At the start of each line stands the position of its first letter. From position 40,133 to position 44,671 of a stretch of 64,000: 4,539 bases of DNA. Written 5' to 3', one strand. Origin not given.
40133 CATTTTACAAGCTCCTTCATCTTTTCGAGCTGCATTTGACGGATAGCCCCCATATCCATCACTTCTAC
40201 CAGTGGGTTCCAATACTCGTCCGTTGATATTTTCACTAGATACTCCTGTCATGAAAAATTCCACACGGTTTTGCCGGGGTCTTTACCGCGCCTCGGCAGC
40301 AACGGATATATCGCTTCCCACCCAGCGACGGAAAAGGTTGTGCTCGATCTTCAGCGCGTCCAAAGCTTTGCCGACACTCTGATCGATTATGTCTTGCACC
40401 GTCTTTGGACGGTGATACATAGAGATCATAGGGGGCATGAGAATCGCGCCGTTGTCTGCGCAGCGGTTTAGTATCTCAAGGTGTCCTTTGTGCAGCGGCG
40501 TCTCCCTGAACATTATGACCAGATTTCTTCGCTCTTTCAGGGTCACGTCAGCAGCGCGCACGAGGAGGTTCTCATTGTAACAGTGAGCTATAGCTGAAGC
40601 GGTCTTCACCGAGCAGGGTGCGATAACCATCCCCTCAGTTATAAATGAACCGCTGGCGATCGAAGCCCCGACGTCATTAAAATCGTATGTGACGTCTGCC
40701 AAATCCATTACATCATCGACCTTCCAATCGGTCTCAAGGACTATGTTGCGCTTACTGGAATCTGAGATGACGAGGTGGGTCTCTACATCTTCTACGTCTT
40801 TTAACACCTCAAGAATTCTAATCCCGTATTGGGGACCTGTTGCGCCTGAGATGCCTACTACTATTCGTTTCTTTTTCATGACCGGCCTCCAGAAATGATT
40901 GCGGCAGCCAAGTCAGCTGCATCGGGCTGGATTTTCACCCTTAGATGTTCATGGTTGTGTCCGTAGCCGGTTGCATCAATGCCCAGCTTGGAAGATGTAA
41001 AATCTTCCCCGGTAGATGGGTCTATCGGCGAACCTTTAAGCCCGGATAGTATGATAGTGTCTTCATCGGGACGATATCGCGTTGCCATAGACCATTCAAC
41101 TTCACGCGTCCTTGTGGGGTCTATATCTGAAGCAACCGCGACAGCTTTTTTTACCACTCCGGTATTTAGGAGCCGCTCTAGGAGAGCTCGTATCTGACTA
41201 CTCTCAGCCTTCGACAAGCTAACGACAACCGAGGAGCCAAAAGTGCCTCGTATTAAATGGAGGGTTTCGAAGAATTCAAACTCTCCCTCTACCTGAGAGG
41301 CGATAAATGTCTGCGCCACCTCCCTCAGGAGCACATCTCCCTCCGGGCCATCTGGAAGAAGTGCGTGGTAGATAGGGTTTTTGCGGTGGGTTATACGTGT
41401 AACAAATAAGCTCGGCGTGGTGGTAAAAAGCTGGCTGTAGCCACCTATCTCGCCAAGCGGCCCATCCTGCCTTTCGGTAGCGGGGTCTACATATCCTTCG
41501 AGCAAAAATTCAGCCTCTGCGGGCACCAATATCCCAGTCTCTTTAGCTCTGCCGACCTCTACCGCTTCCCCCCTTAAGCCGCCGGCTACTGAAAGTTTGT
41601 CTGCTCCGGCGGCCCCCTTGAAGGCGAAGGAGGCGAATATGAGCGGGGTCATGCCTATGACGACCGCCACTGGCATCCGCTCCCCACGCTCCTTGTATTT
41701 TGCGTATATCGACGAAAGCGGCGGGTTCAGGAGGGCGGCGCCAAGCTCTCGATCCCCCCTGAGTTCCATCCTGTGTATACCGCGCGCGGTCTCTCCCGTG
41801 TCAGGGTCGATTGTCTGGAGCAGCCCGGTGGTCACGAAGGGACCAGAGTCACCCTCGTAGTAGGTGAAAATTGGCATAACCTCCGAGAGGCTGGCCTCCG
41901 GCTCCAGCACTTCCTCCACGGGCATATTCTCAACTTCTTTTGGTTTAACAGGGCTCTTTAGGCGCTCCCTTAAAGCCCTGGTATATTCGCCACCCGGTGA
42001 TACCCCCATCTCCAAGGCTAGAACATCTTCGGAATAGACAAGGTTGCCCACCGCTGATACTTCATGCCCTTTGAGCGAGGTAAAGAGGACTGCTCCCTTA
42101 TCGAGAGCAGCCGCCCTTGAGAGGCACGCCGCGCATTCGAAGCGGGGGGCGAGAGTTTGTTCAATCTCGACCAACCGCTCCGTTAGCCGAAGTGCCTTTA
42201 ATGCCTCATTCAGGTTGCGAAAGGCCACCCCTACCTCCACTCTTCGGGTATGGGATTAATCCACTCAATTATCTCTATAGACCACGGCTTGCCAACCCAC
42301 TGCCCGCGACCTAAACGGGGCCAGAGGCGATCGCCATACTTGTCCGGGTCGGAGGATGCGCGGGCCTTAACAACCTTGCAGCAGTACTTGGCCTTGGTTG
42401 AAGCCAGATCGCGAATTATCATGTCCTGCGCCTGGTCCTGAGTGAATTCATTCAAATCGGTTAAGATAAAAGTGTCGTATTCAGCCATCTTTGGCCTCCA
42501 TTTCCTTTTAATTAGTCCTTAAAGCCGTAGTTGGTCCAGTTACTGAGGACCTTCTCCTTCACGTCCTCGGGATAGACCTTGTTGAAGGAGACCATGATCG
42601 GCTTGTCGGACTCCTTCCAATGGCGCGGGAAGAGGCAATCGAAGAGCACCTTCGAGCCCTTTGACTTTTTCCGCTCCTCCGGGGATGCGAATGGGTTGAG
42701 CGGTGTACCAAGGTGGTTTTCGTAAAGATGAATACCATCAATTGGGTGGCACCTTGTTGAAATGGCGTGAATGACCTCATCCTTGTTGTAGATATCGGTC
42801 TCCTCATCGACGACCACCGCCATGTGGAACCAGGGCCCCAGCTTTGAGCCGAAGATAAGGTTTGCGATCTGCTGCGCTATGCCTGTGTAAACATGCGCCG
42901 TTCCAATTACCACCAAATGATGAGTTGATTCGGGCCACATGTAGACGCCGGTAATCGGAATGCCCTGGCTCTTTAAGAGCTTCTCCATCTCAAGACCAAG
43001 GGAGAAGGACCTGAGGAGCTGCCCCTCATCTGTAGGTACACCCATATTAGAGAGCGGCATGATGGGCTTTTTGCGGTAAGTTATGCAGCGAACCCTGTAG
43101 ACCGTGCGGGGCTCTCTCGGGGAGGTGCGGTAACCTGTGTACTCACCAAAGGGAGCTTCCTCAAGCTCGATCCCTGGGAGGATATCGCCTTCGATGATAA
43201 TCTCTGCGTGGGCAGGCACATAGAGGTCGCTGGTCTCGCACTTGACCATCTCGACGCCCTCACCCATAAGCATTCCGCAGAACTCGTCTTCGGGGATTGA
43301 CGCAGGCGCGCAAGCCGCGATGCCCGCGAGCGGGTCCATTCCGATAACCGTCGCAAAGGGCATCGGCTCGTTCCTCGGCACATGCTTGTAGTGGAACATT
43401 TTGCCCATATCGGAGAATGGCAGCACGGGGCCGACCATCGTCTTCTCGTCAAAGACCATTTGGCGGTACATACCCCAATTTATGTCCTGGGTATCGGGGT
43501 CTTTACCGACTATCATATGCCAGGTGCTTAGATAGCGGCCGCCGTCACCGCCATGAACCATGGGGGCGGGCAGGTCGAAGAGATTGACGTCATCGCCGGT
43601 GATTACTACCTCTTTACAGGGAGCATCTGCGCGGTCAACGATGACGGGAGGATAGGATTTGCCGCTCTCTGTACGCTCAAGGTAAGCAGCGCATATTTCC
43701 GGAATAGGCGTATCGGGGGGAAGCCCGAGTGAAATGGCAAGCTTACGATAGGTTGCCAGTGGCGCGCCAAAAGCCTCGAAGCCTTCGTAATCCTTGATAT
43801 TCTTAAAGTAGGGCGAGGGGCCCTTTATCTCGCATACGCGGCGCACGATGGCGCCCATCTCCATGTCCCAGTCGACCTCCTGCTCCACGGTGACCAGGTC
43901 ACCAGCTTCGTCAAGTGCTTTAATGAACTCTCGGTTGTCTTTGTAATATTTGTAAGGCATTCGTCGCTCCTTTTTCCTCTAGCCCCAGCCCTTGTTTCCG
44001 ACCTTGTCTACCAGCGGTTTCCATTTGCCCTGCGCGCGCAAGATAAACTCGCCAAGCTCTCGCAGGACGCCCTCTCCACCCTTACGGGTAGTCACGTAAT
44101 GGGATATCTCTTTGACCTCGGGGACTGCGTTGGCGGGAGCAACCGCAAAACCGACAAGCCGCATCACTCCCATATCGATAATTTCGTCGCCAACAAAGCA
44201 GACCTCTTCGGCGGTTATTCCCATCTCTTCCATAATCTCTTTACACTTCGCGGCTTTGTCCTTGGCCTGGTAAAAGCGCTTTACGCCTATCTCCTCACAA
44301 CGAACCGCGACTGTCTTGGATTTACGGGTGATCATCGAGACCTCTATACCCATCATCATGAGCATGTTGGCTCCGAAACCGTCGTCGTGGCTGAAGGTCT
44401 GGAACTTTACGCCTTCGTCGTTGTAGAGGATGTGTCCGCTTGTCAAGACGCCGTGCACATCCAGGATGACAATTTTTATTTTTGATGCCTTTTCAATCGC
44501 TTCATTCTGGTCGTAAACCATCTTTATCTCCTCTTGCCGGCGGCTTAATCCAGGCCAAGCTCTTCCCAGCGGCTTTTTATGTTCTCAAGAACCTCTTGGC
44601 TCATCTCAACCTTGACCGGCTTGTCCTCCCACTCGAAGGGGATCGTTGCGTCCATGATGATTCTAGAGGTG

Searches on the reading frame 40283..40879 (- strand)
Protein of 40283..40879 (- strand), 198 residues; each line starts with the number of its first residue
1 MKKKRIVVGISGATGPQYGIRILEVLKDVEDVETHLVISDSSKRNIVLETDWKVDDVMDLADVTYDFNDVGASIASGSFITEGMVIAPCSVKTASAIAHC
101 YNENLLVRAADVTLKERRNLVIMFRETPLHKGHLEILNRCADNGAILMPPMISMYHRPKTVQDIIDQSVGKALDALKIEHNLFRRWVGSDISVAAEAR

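Call 6: search_protein_families(library=pfam, proteins=[window:40283-40879:-], max_evalue=0.001)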
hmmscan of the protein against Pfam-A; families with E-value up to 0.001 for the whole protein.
window:40283-40879:- (198 aa): 1 family
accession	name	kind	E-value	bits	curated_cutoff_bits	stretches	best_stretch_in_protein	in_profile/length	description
PF02441.25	Flavoprotein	-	4.8e-37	127.5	22.7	1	4-175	1-161/162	Flavoprotein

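Call 86: search_protein_families(library=ncbifam, proteins=[window:40283-40879:-], max_evalue=0.00001)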
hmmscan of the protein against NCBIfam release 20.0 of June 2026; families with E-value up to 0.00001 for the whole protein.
window:40283-40879:- (198 aa): 4 families
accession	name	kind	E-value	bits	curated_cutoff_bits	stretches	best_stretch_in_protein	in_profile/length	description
NF004685.0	PRK06029.1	subfamily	2.3e-75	252.8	188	1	4-188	2-186/187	UbiX family flavin prenyltransferase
NF041206.1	VdcB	exception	2.6e-69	232.5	290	1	5-188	1-184/184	non-oxidative hydroxyarylic acid decarboxylases subunit B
TIGR00421.1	ubiX_pad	subfamily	4.5e-69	231.8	108.9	1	5-186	1-181/181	UbiX family flavin prenyltransferase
NF041218.1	BagM_FevK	exception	4.4e-58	196.2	420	1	5-195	2-192/215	bagremycin/ferroverdin biosynthesis UbiX family decarboxylase BagM/FevK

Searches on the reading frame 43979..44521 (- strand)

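Call 7: search_protein_families(library=pfam, proteins=[window:43979-44521:-], max_evalue=0.001)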
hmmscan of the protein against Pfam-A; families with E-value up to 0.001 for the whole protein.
window:43979-44521:- (180 aa): 2 families
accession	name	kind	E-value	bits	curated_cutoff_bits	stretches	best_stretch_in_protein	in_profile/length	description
PF08282.18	Hydrolase_3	-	2.3e-10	41.1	20.9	1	87-156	186-255/255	haloacid dehalogenase-like hydrolase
PF00702.32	Hydrolase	-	1.7e-06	29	26.4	1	54-121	110-188/191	haloacid dehalogenase-like hydrolase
